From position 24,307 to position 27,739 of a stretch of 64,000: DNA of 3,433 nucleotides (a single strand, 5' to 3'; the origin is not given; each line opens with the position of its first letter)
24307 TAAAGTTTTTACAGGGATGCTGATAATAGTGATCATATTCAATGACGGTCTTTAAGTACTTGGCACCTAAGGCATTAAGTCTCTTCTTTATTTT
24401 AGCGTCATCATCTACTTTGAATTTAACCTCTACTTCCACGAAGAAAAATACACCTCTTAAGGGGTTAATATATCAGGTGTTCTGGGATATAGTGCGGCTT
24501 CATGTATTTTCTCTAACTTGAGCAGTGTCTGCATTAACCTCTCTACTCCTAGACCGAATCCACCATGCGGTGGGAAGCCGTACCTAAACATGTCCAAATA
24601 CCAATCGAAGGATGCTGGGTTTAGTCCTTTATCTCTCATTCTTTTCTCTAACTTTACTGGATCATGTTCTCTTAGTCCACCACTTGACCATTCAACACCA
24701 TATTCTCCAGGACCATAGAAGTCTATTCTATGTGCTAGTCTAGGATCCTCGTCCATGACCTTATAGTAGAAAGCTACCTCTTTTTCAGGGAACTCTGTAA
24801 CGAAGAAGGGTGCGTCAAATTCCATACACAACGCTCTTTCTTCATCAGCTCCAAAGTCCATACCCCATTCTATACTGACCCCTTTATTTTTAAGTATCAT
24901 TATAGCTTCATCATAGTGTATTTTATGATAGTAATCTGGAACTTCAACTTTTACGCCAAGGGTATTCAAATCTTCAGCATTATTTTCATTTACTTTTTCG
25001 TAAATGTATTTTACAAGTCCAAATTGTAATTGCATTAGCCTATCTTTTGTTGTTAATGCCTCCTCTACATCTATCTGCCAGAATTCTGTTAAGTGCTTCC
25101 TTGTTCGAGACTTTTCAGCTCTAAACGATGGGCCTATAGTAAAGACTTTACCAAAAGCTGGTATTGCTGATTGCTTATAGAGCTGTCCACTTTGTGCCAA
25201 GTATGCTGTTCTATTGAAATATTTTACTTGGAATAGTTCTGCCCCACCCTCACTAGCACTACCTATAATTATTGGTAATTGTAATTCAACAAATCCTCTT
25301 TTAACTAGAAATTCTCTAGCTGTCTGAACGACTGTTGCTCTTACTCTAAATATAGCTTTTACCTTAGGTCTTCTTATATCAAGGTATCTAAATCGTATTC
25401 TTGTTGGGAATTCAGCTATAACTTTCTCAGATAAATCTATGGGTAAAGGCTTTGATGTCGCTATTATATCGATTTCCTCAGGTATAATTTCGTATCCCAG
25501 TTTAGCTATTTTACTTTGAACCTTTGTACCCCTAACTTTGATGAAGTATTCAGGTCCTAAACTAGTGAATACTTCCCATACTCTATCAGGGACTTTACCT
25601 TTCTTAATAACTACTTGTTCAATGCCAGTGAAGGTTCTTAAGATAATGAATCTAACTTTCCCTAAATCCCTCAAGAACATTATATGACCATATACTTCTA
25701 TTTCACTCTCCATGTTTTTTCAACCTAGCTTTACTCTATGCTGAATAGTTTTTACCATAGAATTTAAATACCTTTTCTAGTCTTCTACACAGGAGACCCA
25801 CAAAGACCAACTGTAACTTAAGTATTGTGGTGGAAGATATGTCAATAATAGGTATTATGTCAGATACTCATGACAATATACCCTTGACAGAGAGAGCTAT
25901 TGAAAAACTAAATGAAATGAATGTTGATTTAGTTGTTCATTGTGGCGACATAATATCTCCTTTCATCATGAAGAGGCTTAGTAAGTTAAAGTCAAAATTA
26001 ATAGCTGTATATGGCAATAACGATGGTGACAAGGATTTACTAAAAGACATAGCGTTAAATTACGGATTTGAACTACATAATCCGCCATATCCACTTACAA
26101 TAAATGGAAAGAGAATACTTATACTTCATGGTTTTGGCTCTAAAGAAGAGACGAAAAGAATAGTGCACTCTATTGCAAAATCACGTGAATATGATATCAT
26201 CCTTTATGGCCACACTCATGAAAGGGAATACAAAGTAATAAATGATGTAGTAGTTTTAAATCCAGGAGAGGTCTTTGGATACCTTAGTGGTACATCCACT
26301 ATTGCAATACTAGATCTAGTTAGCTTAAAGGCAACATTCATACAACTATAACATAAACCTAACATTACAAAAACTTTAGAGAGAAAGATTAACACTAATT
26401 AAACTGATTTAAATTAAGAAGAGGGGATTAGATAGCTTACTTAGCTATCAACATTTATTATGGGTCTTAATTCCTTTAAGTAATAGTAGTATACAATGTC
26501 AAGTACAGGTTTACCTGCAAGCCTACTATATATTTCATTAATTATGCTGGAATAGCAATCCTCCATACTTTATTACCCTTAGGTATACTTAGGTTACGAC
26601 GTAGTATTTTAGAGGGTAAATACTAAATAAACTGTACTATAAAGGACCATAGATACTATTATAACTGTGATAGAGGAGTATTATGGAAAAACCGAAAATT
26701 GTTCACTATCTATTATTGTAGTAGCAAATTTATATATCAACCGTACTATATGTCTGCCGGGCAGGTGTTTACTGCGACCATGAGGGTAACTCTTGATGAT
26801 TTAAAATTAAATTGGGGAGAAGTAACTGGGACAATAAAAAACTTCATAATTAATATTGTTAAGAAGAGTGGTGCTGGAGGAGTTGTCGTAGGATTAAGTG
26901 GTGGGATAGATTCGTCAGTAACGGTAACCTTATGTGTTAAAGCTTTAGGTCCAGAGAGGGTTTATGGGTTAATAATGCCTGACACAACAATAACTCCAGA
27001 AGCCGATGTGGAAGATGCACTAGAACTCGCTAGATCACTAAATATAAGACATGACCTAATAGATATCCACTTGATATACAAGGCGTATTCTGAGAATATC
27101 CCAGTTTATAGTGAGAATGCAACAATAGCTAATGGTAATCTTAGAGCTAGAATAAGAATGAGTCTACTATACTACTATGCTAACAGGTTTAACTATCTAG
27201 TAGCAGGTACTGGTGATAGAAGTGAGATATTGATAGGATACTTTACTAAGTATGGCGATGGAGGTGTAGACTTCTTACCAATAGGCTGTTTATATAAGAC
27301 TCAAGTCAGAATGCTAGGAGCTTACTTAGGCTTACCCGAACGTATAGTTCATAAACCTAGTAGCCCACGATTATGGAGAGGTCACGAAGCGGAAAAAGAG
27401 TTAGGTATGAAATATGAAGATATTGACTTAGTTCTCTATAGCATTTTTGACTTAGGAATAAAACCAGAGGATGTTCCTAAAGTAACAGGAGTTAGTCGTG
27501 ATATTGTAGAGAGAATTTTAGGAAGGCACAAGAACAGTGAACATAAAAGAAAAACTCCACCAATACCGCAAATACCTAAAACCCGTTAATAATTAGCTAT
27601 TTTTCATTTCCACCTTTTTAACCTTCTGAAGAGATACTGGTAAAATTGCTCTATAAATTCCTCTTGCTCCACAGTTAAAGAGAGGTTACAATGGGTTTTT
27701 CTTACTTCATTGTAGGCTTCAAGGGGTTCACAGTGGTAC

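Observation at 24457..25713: Mosaic Asp/Asn-tRNA synthetase: AsnRS scaffold with AspRS specificity residues and a discriminating anticodon loop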

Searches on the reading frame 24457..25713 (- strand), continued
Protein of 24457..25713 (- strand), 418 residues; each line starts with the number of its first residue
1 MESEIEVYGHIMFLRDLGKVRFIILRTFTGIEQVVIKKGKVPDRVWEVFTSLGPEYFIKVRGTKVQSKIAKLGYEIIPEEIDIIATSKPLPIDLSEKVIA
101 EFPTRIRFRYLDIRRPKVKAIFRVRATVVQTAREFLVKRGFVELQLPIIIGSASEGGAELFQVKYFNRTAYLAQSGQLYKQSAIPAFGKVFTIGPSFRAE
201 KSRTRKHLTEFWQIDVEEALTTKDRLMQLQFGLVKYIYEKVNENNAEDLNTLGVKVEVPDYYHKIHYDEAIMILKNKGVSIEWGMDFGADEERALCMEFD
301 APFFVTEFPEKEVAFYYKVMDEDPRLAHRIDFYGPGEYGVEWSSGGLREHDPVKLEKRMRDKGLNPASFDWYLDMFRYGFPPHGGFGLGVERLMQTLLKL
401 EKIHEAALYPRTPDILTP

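Call 74: list_cluster_members(proteins=[P0070, P0138, P0185, P0121, P0001, P0122])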
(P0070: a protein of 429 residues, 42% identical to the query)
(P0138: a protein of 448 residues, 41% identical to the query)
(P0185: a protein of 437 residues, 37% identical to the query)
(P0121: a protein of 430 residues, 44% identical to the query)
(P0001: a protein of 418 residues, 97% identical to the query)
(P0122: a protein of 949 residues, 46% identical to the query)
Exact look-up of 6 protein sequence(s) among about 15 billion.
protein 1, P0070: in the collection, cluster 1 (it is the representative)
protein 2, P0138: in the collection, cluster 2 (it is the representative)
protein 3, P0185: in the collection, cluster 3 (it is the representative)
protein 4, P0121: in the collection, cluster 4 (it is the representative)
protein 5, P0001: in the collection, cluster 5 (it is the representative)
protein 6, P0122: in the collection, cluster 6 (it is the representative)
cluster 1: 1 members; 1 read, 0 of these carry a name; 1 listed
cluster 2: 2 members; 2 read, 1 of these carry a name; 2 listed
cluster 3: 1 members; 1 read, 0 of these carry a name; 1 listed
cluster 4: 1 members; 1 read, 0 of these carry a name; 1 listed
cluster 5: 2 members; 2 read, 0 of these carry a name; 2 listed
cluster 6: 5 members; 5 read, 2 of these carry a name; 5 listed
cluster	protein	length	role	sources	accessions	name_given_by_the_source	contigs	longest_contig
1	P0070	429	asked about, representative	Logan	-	-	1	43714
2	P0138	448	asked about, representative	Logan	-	-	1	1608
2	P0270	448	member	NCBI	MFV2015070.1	MAG: aspartate--tRNA(Asn) ligase [Candidatus Heimdallarchaeota archaeon]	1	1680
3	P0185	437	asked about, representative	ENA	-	-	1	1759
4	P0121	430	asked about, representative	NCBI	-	-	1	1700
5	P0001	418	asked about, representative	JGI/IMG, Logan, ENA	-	-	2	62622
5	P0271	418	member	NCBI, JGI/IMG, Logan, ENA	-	-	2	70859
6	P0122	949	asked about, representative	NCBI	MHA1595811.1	MAG: aspartate--tRNA(Asn) ligase [Candidatus Baldrarchaeia archaeon]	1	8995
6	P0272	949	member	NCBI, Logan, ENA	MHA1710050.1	MAG: aspartate--tRNA(Asn) ligase [Candidatus Baldrarchaeia archaeon]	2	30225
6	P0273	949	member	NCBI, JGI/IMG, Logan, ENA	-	-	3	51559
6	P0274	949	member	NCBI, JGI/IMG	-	-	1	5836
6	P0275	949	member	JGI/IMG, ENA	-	-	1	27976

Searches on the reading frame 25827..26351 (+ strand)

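Call 35: search_protein_families(library=ncbifam, proteins=[window:25827-26351:+], max_evalue=0.00001)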
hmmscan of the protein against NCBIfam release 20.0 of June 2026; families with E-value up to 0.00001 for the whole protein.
window:25827-26351:+ (174 aa): 2 families
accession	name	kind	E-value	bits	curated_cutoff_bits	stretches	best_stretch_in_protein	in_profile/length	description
TIGR00040.1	yfcE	subfamily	1.8e-36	125.6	56.25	1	8-169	3-155/158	YfcE family phosphodiesterase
NF006988.0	PRK09453.1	equivalog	2e-17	63.6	117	1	8-149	3-146/183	phosphodiesterase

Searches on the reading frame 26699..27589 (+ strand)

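Call 35: search_protein_families(library=ncbifam, proteins=[window:26699-27589:+], max_evalue=0.00001)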
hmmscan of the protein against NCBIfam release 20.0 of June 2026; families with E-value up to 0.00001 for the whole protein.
window:26699-27589:+ (296 aa): 10 families
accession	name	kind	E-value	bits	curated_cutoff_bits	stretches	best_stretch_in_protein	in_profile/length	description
NF010587.0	PRK13980.1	equivalog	6.8e-100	333.7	255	1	33-293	5-261/267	NAD+ synthase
TIGR00552.1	nadE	equivalog_domain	4e-75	252.3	63.65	1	41-288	4-242/251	NAD(+) synthase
NF002048.0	PRK00876.1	subfamily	7.3e-55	186.1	313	2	142-276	170-305/330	NAD(+) synthase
NF010588.0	PRK13981.1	equivalog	4.7e-43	147.4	479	1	50-289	276-521/546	NAD+ synthase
NF001979.1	PRK00768.1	equivalog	7.4e-32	110.9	250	1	46-287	24-263/266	NAD(+) synthase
NF002730.0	PRK02628.1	equivalog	8.5e-18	63.9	473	1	55-276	355-563/677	NAD(+) synthase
TIGR00268.2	TIGR00268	equivalog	2.3e-10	40.2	150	1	60-133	14-87/259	ATP-dependent sacrificial sulfur transferase LarE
NF000848.1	PRK00074.1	equivalog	9.1e-10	37.7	400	1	34-93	189-247/512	glutamine-hydrolyzing GMP synthase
TIGR00884.1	guaA_Cterm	equivalog_domain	3e-08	33.4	338.75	0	46-110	3-65/310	glutamine-hydrolyzing GMP synthase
NF001138.1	PRK00143.1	equivalog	3.5e-08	32.8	284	1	62-129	2-74/345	tRNA 2-thiouridine(34) synthase MnmA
